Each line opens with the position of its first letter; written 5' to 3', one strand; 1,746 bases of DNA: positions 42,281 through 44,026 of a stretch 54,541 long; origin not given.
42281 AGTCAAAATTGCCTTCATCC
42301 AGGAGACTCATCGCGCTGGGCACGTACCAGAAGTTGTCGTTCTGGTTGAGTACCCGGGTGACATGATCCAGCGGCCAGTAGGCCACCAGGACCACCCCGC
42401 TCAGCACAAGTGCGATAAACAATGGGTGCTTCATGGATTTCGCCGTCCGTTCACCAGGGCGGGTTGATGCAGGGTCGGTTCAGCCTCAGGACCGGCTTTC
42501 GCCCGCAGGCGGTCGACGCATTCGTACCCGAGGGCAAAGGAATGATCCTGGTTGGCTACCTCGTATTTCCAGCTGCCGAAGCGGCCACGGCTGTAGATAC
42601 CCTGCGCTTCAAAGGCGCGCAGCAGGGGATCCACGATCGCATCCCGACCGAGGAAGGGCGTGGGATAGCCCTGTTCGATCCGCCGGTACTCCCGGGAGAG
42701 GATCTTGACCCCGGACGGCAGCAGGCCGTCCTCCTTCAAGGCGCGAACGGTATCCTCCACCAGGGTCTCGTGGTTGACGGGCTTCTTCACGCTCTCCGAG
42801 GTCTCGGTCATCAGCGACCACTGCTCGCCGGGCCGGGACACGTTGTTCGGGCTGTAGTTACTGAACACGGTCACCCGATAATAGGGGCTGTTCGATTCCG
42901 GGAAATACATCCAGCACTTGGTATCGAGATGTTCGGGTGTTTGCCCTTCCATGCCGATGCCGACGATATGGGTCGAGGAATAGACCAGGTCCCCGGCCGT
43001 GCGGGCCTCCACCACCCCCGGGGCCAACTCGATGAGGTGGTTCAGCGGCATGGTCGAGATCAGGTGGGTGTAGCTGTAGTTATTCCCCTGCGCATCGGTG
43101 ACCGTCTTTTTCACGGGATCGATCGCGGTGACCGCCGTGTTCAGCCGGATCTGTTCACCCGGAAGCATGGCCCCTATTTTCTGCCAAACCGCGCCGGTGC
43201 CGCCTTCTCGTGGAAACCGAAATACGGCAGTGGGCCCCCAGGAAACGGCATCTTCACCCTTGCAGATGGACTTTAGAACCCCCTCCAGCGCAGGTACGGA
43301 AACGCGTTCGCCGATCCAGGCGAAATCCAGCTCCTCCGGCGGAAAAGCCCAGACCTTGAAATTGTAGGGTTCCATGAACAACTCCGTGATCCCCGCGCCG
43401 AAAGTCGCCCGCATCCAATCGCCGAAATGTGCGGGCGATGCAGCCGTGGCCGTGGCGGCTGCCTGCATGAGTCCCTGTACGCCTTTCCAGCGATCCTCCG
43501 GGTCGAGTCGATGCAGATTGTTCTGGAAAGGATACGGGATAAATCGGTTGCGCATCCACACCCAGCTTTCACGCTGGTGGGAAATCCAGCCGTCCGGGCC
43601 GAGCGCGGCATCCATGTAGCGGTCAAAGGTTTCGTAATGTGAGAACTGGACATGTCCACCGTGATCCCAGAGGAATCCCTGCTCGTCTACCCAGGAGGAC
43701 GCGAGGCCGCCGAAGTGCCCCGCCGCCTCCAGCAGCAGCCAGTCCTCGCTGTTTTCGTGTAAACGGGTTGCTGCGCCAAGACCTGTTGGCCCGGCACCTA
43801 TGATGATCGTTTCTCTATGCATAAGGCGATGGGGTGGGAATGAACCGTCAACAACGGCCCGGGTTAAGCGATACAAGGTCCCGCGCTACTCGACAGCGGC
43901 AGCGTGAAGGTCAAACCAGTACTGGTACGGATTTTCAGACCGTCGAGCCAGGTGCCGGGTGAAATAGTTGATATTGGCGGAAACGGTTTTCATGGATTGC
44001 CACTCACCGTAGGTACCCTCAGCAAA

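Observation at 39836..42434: Tandem paralogous polytopic membrane proteins with a conserved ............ C-terminus, translationally coupled to the UGM gene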

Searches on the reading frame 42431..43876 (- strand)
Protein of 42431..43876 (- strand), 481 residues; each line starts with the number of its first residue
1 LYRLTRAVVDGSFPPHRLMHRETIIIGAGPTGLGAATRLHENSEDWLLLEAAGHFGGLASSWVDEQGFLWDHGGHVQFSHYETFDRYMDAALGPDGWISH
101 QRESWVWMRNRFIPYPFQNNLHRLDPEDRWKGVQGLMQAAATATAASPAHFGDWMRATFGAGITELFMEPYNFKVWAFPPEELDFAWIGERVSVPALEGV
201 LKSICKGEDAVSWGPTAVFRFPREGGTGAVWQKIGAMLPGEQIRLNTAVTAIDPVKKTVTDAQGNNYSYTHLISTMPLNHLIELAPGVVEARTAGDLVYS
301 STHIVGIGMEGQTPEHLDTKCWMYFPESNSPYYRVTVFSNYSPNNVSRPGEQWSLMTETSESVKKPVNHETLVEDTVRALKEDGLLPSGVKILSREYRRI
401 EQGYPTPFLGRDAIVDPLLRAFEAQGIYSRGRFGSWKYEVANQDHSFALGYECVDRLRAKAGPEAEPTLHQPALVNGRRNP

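Call 10: search_protein_families(library=pfam, proteins=[window:42431-43876:-], max_evalue=1)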
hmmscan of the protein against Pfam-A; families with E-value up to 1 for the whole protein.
window:42431-43876:- (481 aa): 11 families
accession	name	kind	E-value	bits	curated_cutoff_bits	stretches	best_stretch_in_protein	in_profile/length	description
PF01593.30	Amino_oxidase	-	8.8e-19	68.5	19.8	1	31-382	2-363/443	Flavin containing amine oxidoreductase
PF13450.12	NAD_binding_8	-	6.5e-11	42.8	21.9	1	25-89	1-66/68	NAD(P)-binding Rossmann-like domain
PF13738.12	Pyr_redox_3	-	0.00057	19.7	30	1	24-69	1-46/305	Pyridine nucleotide-disulphide oxidoreductase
PF07992.20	Pyr_redox_2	-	0.0017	18.2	26.1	1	23-55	3-35/291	Pyridine nucleotide-disulphide oxidoreductase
PF12831.13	FAD_oxidored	-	0.0024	17.7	27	1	24-62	3-41/416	FAD dependent oxidoreductase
PF00890.30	FAD_binding_2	-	0.0055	16.4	20.4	1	23-63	2-41/414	FAD binding domain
PF01266.30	DAO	-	0.008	16.2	27.9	1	23-62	2-40/353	FAD dependent oxidoreductase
PF03486.20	HI0933_like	-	0.013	15.4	50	1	22-56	2-36/244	HI0933-like protein Rossmann domain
PF01946.23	Thi4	-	0.031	14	26.2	1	17-57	14-55/235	Thi4 family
PF13454.12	NAD_binding_9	-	0.087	13.2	21.8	1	24-43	1-20/155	FAD-NAD(P)-binding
PF01494.25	FAD_binding_3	-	0.18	11.4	22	1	22-50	3-31/349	FAD binding domain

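Call 11: search_protein_families(library=ncbifam, proteins=[window:42431-43876:-], max_evalue=1)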
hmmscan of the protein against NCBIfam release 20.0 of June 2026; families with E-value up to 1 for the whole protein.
window:42431-43876:- (481 aa): 32 families (the best 25 are shown)
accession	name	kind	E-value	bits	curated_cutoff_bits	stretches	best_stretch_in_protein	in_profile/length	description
NF005548.0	PRK07208.1-4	equivalog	1.4e-40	139.3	389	1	20-452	3-445/488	hypothetical protein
NF005547.0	PRK07208.1-3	equivalog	1.2e-39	136.3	380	1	20-457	4-441/465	hypothetical protein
NF005545.0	PRK07208.1-1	equivalog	2.7e-29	101.9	451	1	19-351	6-354/504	hypothetical protein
NF005546.0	PRK07208.1-2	equivalog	5e-25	88.1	418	2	99-459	113-504/527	hypothetical protein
NF005549.0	PRK07208.1-5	equivalog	1.1e-13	50.5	587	3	22-88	6-75/534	hypothetical protein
TIGR03467.1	HpnE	equivalog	3.3e-11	43.2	283.05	1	24-290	2-273/430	hydroxysqualene dehydroxylase HpnE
NF005560.0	PRK07233.1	equivalog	5.2e-11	42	252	2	24-79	4-58/435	hypothetical protein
TIGR02734.1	crtI_fam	subfamily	1.2e-07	30.8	238.1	1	24-74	2-51/504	phytoene desaturase family protein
TIGR02732.1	zeta_caro_desat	equivalog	1.5e-05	24.1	622.15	1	24-89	3-68/474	9,9'-di-cis-zeta-carotene desaturase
TIGR02731.1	phytoene_desat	equivalog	6.2e-05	21.9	569.4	1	24-88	3-67/453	15-cis-phytoene desaturase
TIGR00031.1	UDP-GALP_mutase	equivalog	0.00023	20.2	303.75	1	23-194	4-177/378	UDP-galactopyranose mutase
NF058655.1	CrtID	equivalog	0.00041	19.3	640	1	24-88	2-64/478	bifunctional phytoene desaturase/3,4-desaturase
TIGR00562.1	proto_IX_ox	equivalog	0.00089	17.9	97.85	1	21-75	3-58/470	protoporphyrinogen oxidase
TIGR00292.1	TIGR00292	equivalog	0.0046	16.2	148.3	1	4-57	4-58/254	sulfide-dependent adenosine diphosphate thiazole synthase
NF008845.0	PRK11883.1-5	equivalog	0.0096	14.3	560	1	19-76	3-65/468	protoporphyrinogen oxidase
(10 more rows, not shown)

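Call 12: search_solved_structures(query=window:42431-43876:-, max_evalue=0.001)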
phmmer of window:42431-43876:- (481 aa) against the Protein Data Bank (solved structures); distinct sequences matched with E-value up to 0.001: 18.
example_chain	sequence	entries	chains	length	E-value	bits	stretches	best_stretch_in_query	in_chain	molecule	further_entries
4dsg_A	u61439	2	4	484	1.3e-136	459.4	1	18-479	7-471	UDP-galactopyranose mutase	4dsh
3uka_A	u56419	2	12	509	9.5e-129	433.5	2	22-351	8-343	UDP-galactopyranose mutase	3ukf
3ukl_A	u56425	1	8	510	9.6e-129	433.5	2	22-351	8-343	UDP-galactopyranose mutase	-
3ukh_A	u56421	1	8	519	1e-128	433.3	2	22-351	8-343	UDP-galactopyranose mutase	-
3ute_A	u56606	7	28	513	1.1e-128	433.2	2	21-347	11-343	UDP-galactopyranose mutase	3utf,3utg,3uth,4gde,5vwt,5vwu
4u8l_A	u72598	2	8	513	1.1e-128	433.2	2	21-347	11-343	UDP-galactopyranose mutase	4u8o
3ukq_A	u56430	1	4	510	2.5e-128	432.1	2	22-351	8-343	UDP-galactopyranose mutase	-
3ukk_A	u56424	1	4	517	2.7e-128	432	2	22-351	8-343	UDP-galactopyranose mutase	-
3ukp_A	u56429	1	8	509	6.7e-128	430.7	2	22-351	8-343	UDP-galactopyranose mutase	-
4u8k_A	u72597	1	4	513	7.9e-128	430.4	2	21-347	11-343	UDP-galactopyranose mutase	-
4u8i_A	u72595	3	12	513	1.5e-127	429.5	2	21-347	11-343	UDP-galactopyranose mutase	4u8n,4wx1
4u8m_A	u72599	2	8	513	2e-127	429.1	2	21-347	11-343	UDP-galactopyranose mutase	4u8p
4u8j_A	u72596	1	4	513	2e-127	429.1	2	21-347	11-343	UDP-galactopyranose mutase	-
5hhf_A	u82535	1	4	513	2.7e-127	428.7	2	21-347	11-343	UDP-galactopyranose mutase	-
5mog_A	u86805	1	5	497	0.00023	23.2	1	22-94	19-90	Phytoene dehydrogenase, chloroplastic/chromoplastic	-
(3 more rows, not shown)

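Call 63: search_solved_structures(query=window:42431-43876:-, max_evalue=1e-100, show_alignments=5)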
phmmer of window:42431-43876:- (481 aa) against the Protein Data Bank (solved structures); distinct sequences matched with E-value up to 1e-100: 14.
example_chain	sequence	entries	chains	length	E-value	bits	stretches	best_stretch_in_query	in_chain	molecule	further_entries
4dsg_A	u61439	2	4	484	1.3e-136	459.4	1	18-479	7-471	UDP-galactopyranose mutase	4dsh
3uka_A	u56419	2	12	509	9.5e-129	433.5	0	22-351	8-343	UDP-galactopyranose mutase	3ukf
3ukl_A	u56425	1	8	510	9.6e-129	433.5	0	22-351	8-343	UDP-galactopyranose mutase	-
3ukh_A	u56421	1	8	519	1e-128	433.3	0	22-351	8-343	UDP-galactopyranose mutase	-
3ute_A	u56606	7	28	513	1.1e-128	433.2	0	21-347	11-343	UDP-galactopyranose mutase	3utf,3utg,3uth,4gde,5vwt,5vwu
4u8l_A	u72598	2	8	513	1.1e-128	433.2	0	21-347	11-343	UDP-galactopyranose mutase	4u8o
3ukq_A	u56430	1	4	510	2.5e-128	432.1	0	22-351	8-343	UDP-galactopyranose mutase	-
3ukk_A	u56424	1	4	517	2.7e-128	432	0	22-351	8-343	UDP-galactopyranose mutase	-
3ukp_A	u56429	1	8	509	6.7e-128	430.7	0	22-351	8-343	UDP-galactopyranose mutase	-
4u8k_A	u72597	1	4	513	7.9e-128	430.4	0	21-347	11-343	UDP-galactopyranose mutase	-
4u8i_A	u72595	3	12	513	1.5e-127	429.5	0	21-347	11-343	UDP-galactopyranose mutase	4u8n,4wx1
4u8m_A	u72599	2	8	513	2e-127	429.1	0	21-347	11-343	UDP-galactopyranose mutase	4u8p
4u8j_A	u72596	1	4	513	2e-127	429.1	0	21-347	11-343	UDP-galactopyranose mutase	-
5hhf_A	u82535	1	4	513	2.7e-127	428.7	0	21-347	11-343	UDP-galactopyranose mutase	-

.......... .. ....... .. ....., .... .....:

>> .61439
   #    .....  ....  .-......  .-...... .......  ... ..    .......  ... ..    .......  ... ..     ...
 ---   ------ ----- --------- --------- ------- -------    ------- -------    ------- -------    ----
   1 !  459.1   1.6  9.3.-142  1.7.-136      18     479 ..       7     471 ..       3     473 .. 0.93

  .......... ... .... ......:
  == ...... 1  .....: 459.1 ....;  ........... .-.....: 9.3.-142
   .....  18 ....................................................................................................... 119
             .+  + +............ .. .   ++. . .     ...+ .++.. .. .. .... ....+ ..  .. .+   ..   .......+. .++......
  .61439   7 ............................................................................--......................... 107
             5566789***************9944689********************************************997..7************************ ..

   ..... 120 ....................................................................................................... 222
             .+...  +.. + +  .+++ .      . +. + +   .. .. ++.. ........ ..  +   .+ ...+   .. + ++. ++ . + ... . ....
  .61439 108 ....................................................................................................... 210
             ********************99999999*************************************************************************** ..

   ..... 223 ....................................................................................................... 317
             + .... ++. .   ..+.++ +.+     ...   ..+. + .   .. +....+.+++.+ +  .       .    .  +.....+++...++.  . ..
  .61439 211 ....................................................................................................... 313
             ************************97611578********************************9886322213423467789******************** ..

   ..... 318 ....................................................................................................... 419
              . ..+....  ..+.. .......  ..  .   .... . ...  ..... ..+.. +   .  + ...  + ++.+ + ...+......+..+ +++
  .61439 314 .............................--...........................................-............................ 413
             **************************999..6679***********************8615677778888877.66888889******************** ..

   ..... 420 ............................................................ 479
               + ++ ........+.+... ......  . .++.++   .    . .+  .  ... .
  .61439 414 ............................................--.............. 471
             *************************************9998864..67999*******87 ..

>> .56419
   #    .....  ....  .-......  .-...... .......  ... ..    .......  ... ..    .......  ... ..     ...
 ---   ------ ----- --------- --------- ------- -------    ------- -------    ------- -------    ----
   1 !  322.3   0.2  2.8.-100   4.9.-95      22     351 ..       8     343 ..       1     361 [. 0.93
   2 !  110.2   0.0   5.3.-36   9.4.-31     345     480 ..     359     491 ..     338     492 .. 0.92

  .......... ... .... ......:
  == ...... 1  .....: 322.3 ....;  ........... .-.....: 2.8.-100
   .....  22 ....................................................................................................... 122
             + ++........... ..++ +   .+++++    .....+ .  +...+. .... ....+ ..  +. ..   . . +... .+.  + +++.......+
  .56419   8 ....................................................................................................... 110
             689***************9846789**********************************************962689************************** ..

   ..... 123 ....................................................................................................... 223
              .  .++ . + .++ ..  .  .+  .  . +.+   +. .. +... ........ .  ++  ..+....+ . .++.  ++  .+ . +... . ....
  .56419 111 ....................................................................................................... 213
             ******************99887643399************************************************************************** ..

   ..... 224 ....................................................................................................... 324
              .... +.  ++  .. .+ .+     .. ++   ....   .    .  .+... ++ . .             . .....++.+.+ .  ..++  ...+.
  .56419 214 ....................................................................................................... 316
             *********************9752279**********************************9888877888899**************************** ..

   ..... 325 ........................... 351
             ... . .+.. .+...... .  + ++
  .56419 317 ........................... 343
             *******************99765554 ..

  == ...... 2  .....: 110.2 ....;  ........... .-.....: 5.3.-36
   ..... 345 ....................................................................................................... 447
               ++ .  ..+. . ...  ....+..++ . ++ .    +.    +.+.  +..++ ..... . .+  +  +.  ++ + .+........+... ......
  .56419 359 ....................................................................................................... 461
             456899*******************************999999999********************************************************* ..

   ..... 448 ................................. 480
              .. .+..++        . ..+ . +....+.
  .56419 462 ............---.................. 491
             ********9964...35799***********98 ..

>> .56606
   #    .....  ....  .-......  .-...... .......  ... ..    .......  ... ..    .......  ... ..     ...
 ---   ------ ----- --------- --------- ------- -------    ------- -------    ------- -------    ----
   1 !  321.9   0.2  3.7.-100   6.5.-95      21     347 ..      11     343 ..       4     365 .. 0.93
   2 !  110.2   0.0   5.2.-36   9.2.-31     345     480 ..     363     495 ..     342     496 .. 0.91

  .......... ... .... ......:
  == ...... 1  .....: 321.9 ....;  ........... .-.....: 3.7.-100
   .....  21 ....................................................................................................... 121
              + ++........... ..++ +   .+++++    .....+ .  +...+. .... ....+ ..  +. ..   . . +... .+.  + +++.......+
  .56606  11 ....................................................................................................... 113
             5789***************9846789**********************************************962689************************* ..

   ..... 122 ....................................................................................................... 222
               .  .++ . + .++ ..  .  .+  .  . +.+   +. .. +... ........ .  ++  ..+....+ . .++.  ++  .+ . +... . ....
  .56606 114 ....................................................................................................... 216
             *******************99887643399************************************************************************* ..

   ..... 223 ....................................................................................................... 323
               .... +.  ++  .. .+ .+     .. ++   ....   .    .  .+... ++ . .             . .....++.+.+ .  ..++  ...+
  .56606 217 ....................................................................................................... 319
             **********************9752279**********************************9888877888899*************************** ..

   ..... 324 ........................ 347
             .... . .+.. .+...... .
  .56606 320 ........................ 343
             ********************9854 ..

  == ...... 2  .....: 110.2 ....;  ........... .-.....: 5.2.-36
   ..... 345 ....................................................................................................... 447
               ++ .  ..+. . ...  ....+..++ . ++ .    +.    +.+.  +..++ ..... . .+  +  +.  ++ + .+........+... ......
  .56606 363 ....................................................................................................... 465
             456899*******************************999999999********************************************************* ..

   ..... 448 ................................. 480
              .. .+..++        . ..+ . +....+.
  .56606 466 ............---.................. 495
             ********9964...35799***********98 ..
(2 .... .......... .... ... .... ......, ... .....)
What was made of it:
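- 42431..43876 (-): Eukaryote-type UDP-galactopyranose mutase. The likely true start is M19, giving 463 aa (42431-43822). Its stop overlaps the A start (ATGA). PDB 4dsg E 1.3e-136 and A. fumigatus UGM E 1e-128, full length with conserved active-site motifs (calls 12, 63).
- Checked: The upstream gene is a long, eukaryote-type UGM: E 1e-136 to T. cruzi UGM 4dsg (calls 12, 63).
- The UGM is full length with its active-site motifs conserved (call 63).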
